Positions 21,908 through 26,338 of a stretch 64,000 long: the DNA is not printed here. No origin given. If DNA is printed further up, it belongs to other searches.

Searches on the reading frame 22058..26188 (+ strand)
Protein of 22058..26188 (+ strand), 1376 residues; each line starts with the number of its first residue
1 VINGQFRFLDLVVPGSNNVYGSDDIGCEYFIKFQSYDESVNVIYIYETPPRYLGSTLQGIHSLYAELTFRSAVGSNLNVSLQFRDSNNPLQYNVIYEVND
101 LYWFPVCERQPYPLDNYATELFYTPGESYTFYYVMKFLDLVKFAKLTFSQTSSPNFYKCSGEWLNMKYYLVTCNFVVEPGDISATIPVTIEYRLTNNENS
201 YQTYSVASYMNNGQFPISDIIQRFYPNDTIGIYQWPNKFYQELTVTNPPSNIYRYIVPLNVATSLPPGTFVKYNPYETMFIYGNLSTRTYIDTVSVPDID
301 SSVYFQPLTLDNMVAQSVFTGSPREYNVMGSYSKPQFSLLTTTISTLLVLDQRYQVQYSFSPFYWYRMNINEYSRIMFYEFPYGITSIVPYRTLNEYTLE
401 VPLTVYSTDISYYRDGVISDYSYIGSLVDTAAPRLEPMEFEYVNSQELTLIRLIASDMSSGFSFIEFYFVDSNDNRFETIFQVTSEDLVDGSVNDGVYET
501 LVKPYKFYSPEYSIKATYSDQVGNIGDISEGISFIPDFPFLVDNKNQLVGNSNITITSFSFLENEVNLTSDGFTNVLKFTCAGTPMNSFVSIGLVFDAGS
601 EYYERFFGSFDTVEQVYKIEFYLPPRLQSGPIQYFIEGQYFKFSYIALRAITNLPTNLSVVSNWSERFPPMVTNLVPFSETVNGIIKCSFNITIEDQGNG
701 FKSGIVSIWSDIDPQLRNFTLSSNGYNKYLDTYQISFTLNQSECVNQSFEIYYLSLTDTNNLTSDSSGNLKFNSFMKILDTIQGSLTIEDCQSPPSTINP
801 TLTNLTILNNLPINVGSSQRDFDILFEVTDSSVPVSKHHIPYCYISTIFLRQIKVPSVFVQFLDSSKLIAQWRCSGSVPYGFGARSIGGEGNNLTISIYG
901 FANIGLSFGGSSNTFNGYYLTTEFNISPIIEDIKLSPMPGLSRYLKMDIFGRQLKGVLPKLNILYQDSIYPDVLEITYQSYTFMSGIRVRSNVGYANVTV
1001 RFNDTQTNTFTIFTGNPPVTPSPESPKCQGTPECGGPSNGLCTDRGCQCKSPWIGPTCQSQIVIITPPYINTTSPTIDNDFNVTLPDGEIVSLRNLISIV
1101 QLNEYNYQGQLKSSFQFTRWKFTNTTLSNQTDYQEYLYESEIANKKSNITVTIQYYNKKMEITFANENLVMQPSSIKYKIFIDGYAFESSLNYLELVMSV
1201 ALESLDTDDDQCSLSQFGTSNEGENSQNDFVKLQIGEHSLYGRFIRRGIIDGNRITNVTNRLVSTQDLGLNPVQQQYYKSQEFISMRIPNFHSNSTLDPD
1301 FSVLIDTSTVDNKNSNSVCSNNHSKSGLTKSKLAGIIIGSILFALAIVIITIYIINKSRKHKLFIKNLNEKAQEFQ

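Call 54: search_protein_families(library=pfam, proteins=[window:22058-26188:+], max_evalue=0.001)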
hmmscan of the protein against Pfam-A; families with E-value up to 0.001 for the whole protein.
window:22058-26188:+ (1376 aa): 4 families
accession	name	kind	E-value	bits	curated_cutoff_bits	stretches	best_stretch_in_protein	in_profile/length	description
PF23034.1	DUF7035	-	3.9e-27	95.5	27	1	667-785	3-131/137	Domain of unknown function (DUF7035)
PF24893.1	DUF7743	-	7.2e-16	58.4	27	1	428-536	2-105/120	Domain of unknown function (DUF7743)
PF25820.1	DUF7949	-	6.2e-13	49.2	27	1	1028-1062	1-35/35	Domain of unknown function (DUF7949)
PF22933.1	ComC_SSD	-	2.5e-12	47.3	24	1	1097-1304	24-222/222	ComC, supersandwich domain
